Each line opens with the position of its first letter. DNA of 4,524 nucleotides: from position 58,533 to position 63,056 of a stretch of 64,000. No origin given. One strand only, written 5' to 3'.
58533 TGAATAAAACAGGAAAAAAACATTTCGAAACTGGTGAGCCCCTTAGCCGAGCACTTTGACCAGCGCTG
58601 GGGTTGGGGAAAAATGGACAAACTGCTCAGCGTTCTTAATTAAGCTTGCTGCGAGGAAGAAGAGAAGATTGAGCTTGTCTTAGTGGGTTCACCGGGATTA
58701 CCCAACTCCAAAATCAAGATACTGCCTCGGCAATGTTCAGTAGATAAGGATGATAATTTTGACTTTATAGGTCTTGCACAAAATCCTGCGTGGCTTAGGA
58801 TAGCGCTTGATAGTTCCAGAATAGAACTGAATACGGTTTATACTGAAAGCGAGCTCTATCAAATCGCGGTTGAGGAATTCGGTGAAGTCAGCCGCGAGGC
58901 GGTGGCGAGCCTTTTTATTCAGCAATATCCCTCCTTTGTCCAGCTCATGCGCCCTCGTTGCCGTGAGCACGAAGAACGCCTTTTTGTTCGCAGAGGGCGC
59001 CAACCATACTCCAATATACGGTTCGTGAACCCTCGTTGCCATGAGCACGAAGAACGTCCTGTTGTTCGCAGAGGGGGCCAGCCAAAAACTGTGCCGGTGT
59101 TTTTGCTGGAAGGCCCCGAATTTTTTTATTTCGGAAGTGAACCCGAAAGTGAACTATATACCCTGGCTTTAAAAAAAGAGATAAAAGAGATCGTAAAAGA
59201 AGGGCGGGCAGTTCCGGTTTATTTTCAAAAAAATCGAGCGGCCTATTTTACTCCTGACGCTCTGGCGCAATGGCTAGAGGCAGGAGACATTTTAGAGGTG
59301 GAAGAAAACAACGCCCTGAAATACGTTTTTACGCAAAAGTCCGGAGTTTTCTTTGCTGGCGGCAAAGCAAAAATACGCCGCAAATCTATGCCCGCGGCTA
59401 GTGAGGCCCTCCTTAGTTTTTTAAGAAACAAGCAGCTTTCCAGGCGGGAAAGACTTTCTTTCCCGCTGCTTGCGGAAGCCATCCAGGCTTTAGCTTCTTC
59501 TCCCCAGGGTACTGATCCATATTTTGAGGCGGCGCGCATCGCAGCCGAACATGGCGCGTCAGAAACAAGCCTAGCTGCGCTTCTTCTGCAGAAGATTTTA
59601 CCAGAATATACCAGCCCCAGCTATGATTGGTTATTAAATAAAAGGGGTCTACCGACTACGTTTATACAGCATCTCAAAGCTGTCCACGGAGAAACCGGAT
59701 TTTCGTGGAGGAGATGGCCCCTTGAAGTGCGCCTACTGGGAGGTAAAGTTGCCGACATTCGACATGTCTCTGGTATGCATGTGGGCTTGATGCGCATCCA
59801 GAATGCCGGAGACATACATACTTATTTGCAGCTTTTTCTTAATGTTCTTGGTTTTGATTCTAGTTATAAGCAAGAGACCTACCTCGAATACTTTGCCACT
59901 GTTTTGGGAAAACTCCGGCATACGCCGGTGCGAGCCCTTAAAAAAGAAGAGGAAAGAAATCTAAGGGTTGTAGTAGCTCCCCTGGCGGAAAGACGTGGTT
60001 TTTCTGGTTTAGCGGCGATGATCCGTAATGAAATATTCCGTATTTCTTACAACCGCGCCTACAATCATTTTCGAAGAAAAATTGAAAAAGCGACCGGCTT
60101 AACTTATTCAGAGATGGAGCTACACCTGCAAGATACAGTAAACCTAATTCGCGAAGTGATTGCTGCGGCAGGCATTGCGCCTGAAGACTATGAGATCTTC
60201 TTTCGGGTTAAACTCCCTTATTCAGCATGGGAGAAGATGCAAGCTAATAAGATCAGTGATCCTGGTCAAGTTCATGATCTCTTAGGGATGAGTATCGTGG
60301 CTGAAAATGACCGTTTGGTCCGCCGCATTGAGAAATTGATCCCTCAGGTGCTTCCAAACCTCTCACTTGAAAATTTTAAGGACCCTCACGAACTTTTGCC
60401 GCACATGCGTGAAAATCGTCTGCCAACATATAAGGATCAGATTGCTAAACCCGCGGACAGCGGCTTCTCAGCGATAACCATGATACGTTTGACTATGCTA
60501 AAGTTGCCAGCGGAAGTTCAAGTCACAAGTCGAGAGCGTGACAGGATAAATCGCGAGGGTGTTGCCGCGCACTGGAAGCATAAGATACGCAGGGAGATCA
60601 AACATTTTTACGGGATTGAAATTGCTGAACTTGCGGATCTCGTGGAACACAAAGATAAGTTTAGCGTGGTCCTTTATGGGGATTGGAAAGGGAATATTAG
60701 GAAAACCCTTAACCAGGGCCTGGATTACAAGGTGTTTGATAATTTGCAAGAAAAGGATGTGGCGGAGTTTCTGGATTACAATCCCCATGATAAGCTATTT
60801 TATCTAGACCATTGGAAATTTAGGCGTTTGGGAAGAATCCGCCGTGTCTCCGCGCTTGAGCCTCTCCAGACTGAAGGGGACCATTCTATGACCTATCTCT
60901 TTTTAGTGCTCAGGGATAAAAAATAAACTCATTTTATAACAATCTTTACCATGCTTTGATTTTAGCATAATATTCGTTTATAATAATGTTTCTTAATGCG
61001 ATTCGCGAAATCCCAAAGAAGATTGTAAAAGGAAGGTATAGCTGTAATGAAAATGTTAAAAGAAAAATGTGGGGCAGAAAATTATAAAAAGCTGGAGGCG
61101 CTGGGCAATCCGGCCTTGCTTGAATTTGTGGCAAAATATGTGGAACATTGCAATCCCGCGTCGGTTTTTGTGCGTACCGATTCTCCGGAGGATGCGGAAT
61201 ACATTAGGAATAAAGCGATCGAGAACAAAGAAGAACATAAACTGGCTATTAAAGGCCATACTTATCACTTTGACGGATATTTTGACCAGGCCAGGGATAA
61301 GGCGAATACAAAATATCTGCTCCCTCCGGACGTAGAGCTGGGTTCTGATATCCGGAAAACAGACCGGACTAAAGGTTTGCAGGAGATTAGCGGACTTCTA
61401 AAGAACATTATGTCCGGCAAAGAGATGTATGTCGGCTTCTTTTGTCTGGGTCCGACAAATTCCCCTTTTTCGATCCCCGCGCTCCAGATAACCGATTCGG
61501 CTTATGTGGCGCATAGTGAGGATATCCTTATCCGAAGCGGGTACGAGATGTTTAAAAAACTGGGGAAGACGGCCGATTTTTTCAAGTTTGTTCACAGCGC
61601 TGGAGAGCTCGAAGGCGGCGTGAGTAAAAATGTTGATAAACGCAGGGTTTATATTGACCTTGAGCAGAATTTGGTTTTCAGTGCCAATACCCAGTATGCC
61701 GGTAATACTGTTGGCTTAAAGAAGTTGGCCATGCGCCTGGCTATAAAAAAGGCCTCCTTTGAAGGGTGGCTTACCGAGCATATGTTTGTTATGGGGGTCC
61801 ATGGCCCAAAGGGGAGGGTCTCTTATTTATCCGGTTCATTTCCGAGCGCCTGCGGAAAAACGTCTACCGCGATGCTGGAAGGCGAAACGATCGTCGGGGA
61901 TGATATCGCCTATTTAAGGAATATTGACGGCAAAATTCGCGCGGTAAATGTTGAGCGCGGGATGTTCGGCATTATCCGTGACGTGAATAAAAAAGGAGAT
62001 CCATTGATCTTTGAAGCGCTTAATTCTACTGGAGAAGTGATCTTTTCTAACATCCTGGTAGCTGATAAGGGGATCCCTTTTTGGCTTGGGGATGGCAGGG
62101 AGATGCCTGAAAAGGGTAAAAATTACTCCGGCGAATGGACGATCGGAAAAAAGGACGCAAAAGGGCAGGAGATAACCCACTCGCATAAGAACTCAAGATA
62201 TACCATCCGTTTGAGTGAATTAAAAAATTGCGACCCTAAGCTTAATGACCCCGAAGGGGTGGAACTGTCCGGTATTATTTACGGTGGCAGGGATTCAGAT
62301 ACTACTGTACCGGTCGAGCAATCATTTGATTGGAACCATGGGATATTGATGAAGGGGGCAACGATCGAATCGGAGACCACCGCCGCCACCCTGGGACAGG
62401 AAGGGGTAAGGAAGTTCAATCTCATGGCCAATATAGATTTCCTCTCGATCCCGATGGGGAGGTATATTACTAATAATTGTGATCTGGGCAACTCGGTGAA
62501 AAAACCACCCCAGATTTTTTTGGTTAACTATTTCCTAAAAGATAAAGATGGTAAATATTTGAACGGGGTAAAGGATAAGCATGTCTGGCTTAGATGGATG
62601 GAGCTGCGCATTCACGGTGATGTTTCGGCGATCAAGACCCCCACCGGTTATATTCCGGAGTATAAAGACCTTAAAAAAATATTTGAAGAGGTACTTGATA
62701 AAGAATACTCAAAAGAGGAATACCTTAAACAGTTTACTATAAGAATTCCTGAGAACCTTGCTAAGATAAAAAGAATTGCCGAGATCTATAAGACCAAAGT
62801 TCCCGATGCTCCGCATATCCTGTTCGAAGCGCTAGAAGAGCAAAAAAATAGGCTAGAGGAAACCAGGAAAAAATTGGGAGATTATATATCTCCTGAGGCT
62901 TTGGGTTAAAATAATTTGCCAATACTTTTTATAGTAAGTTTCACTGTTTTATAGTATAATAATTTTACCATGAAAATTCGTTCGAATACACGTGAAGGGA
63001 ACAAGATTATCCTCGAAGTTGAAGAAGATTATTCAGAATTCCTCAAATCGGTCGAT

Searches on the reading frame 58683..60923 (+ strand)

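Call 62: search_protein_families(library=pfam, proteins=[window:58683-60923:+], max_evalue=0.00001)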
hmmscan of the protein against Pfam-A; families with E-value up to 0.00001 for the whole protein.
window:58683-60923:+ (747 aa): 1 family
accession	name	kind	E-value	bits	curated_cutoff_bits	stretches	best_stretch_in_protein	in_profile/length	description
PF04607.23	RelA_SpoT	-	2.4e-11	44.4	27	1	508-635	2-110/113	Region found in RelA / SpoT proteins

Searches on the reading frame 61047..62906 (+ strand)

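Call 62: search_protein_families(library=pfam, proteins=[window:61047-62906:+], max_evalue=0.00001)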
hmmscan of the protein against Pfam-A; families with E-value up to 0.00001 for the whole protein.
window:61047-62906:+ (620 aa): 2 families
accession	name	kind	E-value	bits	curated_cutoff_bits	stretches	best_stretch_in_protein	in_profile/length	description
PF00821.23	PEPCK_GTP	-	6.7e-110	367.7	23.8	1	241-602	1-357/357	Phosphoenolpyruvate carboxykinase C-terminal P-loop domain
PF17297.7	PEPCK_N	-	3.8e-62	210.2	23.8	1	26-236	1-217/218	Phosphoenolpyruvate carboxykinase N-terminal domain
